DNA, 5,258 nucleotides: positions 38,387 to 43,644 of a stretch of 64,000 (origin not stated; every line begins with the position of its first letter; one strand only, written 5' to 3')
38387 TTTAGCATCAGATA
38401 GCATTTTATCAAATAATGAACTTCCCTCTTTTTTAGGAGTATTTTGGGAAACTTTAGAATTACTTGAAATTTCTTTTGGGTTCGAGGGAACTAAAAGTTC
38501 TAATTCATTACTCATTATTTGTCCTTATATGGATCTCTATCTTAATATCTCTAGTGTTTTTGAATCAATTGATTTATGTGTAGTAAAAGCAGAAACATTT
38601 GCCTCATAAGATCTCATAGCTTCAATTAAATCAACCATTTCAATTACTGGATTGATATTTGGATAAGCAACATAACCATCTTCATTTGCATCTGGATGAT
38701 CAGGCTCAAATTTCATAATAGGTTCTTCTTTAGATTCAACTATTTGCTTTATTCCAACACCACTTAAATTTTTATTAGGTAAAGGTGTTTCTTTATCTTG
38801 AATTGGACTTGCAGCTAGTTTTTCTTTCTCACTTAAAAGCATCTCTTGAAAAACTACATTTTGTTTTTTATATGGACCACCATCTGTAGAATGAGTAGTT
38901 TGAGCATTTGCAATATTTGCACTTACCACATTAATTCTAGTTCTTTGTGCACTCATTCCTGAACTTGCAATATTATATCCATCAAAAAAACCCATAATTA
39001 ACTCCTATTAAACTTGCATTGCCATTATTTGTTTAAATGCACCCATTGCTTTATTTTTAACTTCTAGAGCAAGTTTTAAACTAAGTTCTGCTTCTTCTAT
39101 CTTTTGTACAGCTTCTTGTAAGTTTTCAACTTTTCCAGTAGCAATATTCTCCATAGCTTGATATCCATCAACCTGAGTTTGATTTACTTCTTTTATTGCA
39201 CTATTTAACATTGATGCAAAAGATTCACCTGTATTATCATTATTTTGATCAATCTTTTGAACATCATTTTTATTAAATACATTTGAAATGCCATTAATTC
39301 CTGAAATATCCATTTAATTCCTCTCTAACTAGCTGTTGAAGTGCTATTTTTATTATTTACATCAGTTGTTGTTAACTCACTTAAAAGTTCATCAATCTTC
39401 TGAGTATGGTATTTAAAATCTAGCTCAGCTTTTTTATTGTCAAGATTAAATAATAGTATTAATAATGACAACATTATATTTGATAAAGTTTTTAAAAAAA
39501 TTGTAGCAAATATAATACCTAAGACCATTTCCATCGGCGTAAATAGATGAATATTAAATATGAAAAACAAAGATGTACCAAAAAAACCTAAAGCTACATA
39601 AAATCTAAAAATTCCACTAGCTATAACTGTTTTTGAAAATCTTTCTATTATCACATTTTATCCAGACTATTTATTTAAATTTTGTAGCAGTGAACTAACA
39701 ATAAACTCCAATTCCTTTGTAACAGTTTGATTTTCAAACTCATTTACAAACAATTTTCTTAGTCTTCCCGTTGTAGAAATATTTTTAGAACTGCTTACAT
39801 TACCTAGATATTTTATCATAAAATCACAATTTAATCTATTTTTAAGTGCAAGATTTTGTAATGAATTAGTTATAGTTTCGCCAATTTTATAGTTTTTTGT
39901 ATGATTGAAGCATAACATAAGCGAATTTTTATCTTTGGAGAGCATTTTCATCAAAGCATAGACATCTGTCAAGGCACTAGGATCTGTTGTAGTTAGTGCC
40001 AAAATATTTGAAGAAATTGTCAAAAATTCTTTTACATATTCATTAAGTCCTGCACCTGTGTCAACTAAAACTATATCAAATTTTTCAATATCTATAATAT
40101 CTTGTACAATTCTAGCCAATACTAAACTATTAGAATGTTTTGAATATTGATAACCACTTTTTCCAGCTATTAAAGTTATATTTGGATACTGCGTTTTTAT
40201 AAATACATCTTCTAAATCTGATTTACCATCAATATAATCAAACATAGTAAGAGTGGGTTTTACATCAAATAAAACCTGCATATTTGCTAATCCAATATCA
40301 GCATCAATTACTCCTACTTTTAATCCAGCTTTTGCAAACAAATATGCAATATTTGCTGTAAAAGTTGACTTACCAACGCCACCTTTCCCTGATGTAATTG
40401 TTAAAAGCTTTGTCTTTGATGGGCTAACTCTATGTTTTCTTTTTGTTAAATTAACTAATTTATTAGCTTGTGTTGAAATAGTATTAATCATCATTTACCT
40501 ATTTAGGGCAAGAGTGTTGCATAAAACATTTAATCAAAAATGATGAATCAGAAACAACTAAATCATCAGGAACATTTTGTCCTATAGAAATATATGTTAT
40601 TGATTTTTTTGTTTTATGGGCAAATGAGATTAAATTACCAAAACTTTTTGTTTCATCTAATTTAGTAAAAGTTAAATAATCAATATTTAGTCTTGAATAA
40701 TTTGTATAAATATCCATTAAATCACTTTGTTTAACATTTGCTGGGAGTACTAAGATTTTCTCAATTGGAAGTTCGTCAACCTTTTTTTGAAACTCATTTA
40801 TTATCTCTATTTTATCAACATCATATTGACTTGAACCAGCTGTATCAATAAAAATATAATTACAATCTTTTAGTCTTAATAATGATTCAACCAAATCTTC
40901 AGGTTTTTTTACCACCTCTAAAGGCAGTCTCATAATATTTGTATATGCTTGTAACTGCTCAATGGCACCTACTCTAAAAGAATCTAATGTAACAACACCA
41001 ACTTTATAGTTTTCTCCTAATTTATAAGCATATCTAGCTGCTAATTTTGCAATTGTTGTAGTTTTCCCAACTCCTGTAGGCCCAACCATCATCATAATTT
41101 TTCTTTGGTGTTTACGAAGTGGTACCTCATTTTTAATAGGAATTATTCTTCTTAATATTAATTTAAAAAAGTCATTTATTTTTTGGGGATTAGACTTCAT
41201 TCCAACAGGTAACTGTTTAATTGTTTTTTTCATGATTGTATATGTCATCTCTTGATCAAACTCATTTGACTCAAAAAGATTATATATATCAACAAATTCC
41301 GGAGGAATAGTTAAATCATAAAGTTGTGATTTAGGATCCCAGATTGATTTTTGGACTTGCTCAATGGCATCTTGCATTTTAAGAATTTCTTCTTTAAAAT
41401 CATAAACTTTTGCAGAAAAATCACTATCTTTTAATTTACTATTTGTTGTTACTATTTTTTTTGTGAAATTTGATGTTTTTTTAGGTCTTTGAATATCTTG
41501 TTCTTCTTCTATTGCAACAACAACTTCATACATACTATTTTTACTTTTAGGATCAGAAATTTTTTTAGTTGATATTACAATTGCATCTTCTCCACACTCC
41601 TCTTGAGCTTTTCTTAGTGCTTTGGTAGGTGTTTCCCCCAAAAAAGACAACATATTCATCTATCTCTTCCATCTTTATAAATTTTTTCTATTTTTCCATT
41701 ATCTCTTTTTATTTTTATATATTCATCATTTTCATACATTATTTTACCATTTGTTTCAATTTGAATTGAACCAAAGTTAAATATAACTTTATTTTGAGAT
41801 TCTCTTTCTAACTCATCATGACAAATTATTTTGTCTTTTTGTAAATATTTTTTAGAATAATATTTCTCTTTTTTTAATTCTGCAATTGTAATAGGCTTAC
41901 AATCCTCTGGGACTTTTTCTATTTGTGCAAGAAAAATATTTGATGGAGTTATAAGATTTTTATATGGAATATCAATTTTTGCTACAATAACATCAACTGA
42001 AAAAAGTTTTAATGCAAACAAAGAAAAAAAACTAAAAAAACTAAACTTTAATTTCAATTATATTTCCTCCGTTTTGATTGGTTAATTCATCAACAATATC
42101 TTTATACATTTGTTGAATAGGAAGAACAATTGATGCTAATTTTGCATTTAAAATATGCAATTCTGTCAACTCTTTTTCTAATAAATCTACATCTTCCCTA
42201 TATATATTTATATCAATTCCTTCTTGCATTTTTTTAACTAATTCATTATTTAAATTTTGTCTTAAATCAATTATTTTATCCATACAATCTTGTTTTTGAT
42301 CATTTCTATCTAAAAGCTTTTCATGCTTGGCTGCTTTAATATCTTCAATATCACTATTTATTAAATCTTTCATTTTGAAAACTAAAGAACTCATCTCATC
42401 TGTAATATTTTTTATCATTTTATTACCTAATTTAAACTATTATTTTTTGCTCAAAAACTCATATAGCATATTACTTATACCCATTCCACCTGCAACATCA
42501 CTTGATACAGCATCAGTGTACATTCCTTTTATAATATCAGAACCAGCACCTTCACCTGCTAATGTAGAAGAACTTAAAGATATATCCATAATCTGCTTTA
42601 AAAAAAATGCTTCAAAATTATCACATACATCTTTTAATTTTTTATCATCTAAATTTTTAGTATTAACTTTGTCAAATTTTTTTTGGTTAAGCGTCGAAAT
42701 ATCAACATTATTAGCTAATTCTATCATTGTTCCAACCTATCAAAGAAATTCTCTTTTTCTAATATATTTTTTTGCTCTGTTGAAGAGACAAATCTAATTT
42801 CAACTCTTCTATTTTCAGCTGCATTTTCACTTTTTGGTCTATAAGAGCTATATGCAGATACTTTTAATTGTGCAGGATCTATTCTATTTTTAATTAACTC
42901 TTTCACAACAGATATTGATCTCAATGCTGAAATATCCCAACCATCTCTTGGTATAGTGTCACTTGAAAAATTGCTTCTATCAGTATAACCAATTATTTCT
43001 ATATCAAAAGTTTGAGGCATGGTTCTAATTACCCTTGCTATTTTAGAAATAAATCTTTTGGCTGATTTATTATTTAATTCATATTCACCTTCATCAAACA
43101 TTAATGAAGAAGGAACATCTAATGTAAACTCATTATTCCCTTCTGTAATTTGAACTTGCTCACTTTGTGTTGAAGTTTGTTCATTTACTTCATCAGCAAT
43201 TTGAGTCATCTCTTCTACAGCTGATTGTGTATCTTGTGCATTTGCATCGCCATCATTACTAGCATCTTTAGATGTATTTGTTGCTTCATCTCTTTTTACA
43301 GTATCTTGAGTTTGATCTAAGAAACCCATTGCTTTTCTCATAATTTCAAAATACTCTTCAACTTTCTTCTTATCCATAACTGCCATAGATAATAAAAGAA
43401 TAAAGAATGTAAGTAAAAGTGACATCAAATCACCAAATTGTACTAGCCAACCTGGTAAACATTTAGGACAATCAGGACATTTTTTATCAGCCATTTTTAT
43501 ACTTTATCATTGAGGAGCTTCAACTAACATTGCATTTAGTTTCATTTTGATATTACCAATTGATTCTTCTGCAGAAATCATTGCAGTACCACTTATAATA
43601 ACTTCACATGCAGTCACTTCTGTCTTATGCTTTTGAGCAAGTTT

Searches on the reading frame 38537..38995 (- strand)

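Call 20: search_protein_families(library=ncbifam, proteins=[window:38537-38995:-], max_evalue=0.00001)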
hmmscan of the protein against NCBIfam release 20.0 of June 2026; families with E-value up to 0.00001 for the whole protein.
window:38537-38995:- (152 aa): 15 families
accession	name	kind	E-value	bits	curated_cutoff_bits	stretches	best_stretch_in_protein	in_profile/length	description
TIGR01395.1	FlgC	equivalog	1.1e-48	165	102.1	1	7-152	4-137/137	flagellar basal body rod protein FlgC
NF009275.1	PRK12632.1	equivalog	8.2e-19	68.3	170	1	5-152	6-129/130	flagellar basal body rod protein FlgC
TIGR02488.1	flgG_G_neg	equivalog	3.3e-16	59.6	252.75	1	8-88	3-76/259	flagellar basal-body rod protein FlgG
TIGR03506.1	FlgEFG_subfam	subfamily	2.8e-12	47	70.25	1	7-59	3-49/351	flagellar hook-basal body complex protein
NF009456.0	PRK12816.1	equivalog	2.2e-09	37.4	416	0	10-84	8-74/264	flagellar basal body rod protein FlgG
TIGR02490.1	flgF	equivalog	6.3e-09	35.7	178.5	0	9-67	3-55/218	flagellar basal-body rod protein FlgF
NF004241.1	PRK05682.1-5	equivalog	9.5e-09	34.8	469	1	12-67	10-58/446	flagellar hook protein FlgE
NF004243.1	PRK05682.2-2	equivalog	1.4e-08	34.3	801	0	1-56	1-50/420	flagellar hook protein FlgE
NF005280.0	PRK06797.1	equivalog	2.6e-07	31.3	106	1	16-144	14-129/135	flagellar basal body rod protein FlgB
NF004240.1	PRK05682.1-4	equivalog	3.6e-07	29.8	472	0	6-34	2-30/443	flagellar hook protein FlgE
NF009282.1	PRK12642.1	equivalog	4.7e-07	29.4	242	0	102-140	188-226/239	flagellar basal-body rod protein FlgF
NF009331.1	PRK12689.1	equivalog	7.4e-07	28.6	347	0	103-139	200-235/252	flagellar basal-body rod protein FlgF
NF004238.1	PRK05682.1-1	equivalog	8.8e-07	28.5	400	0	6-51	2-41/414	flagellar hook protein FlgE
TIGR02492.1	flgK_ends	equivalog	4.7e-06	26.2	170.75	1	6-35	2-31/437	flagellar hook-associated protein FlgK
NF005286.1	PRK06803.1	equivalog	6.3e-06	25.6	467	0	7-34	3-30/402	flagellar hook protein FlgE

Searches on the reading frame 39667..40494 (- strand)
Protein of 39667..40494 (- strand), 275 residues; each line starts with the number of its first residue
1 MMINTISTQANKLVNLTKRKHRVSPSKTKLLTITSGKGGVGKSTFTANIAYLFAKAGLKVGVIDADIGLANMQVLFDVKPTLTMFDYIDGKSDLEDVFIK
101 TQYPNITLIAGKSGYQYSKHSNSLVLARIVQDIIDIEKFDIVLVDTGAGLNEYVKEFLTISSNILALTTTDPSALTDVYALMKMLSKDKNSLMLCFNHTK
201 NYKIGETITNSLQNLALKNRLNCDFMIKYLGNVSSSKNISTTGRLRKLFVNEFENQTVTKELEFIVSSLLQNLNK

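Call 20: search_protein_families(library=ncbifam, proteins=[window:39667-40494:-], max_evalue=0.00001)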
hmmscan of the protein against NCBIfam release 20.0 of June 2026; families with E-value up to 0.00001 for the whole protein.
window:39667-40494:- (275 aa): 18 families
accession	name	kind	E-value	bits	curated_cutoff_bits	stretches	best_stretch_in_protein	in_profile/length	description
TIGR01968.1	minD_bact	equivalog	6.5e-25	88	212.9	1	29-202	2-176/261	septum site-determining protein MinD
TIGR01969.1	minD_arch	subfamily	4.8e-24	84.9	201.75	1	31-187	3-157/251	cell division ATPase MinD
TIGR01007.1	eps_fam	subfamily_domain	6.9e-18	64.9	108.05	1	24-147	13-136/204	polysaccharide biosynthesis tyrosine autokinase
NF008079.0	PRK10818.1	equivalog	2.8e-13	49.8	508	1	29-186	3-161/270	septum site-determining protein MinD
NF041136.1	MrpORP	equivalog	9.6e-13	48.1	450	1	30-79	7-56/365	iron-sulfur cluster carrier protein MrpORP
NF047398.1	AAA_KGGVGR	domain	4.7e-11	43.4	90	1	28-67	2-41/190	KGGVGR-motif variant AAA ATPase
TIGR03029.1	EpsG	equivalog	6.8e-11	41.8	313.8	1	26-187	101-262/274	chain length determinant protein tyrosine kinase EpsG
TIGR03371.1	cellulose_yhjQ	equivalog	1.9e-10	40.6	157.85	1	29-187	2-163/246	cellulose biosynthesis protein BcsQ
TIGR03018.1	pepcterm_TyrKin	hypoth_equivalog_domain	2.5e-10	40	230.65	1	12-186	21-197/207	XrtA-associated tyrosine autokinase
TIGR01005.1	eps_transp_fam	subfamily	6.2e-10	37.9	411.7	1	24-150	542-667/754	exopolysaccharide transport protein family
NF041546.1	ParA_partition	equivalog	1.9e-09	37.4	180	1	31-66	2-37/203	ParA family partition ATPase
NF008669.0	PRK11670.1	equivalog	2.5e-09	36.5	348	1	29-67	108-146/369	iron-sulfur cluster carrier protein ApbC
TIGR03453.1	partition_RepA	equivalog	1.1e-08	34.4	348.45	1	19-186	95-279/387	plasmid partitioning protein RepA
NF007350.0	PRK09841.1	equivalog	1.7e-08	33.1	1248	1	26-148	529-650/726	tyrosine-protein kinase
TIGR03815.1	CpaE_hom_Actino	equivalog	1.2e-07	31.1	154.45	1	6-66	89-149/340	septum site-determining protein Ssd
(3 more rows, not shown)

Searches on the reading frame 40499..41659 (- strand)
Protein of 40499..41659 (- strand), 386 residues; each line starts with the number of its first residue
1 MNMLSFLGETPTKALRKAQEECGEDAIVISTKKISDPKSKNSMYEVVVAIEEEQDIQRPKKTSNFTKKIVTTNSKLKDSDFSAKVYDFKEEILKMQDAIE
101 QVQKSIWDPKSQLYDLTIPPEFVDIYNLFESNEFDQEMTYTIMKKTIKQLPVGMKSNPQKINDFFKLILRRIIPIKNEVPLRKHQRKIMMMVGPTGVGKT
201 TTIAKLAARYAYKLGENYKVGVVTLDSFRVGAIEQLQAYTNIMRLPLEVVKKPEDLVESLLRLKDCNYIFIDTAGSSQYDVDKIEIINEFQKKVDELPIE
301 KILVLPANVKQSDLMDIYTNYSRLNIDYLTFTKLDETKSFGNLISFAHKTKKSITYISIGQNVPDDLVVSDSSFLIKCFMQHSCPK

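Call 20: search_protein_families(library=ncbifam, proteins=[window:40499-41659:-], max_evalue=0.00001)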
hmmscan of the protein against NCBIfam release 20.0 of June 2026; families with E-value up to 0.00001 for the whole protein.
window:40499-41659:- (386 aa): 11 families
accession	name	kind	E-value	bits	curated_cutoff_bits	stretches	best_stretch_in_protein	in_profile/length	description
TIGR03499.1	FlhF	equivalog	9.5e-63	212.9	174.15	1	1-275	1-286/286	flagellar biosynthesis GTPase FlhF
NF009366.0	PRK12723.1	equivalog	2.5e-44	152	585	1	84-378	84-366/388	flagellar biosynthesis regulator FlhF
NF011312.0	PRK14723.1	equivalog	2.1e-43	148.9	951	1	143-377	144-376/768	flagellar biosynthesis regulator FlhF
NF009367.0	PRK12724.1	equivalog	1.7e-41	142.5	718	1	183-380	220-415/433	flagellar biosynthesis regulator FlhF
NF011310.0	PRK14721.1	equivalog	5.1e-37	128.1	725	1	143-379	151-381/423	flagellar biosynthesis regulator FlhF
NF011311.0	PRK14722.1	equivalog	2.2e-28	99.4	777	1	183-378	134-335/374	flagellar biosynthesis regulator FlhF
NF005230.0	PRK06731.1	equivalog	5.8e-28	97.9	553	1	183-383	83-281/281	flagellar biosynthesis regulator FlhF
TIGR00064.1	ftsY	equivalog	1.1e-27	97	260.7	1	136-372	21-271/279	signal recognition particle-docking protein FtsY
NF009368.0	PRK12726.1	equivalog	1.5e-26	93.5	832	1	143-380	165-398/407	flagellar biosynthesis regulator FlhF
TIGR01425.1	SRP54_euk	equivalog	1.3e-19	70.4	576.25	1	150-374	64-289/428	signal recognition particle protein SRP54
TIGR00959.1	ffh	equivalog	2.4e-19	69.5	473.2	1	178-364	89-279/428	signal recognition particle protein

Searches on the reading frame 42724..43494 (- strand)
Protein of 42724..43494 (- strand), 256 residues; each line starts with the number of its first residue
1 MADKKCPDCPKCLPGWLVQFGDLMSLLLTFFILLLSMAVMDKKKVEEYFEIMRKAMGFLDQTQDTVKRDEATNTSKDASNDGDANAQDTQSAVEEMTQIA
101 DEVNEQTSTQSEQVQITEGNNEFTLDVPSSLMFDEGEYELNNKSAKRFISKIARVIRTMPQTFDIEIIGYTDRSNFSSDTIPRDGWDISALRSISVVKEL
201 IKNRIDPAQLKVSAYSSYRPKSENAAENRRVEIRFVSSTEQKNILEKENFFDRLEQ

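Call 20: search_protein_families(library=ncbifam, proteins=[window:42724-43494:-], max_evalue=0.00001)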
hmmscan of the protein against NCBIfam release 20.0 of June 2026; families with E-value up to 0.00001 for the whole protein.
window:42724-43494:- (256 aa): 20 families
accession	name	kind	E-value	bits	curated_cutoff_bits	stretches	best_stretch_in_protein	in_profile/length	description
NF006285.1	PRK08457.1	equivalog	6.1e-40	137.6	250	1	4-243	5-242/253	flagellar motor protein MotB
NF006508.0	PRK08944.1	subfamily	4.6e-31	108.2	259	2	62-242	113-294/304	MotB family protein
NF006541.1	PRK09038.1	equivalog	1.6e-30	106.6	283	1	16-234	16-242/253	flagellar motor protein MotD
NF005382.1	PRK06925.1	equivalog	1.7e-23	84.1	264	1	17-233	1-221/225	flagellar motor protein MotS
NF005195.1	PRK06667.1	equivalog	2.4e-22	79.9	300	1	3-235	3-235/241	flagellar motor protein MotB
NF005831.1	PRK07734.1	equivalog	1.3e-20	74.2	301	1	15-233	17-246/250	flagellar motor protein MotB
NF053611.1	YiaD_Gzip_OmpA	equivalog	3.4e-16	59.6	175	1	73-234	48-205/206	YiaD family glycine zipper/OmpA-like lipoprotein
NF005236.0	PRK06742.1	equivalog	1.4e-14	54.1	312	1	10-231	6-219/225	flagellar motor protein MotS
TIGR03350.1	type_VI_ompA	equivalog_domain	2.9e-12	46.7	139.8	1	108-234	9-136/137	type VI secretion system protein TssL, long form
NF006548.1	PRK09041.1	equivalog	3.6e-11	42.8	277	1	16-247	27-285/287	flagellar motor protein MotB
NF006543.0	PRK09039.1-2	equivalog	6.6e-11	42.6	305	1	129-235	232-347/350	peptidoglycan -binding protein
NF004651.0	PRK05996.1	equivalog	1.4e-10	41.3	342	1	61-234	244-418/424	MotB family protein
NF006547.1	PRK09040.1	equivalog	2.1e-10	40.3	194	1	167-242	126-207/213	hypothetical protein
NF006542.0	PRK09039.1-1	equivalog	1.3e-07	31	388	1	129-235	507-624/627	peptidoglycan -binding protein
TIGR03789.1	pdsO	hypoth_equivalog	1.7e-07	31.1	152.2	1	65-227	76-230/243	sortase-associated OmpA-like protein PdsO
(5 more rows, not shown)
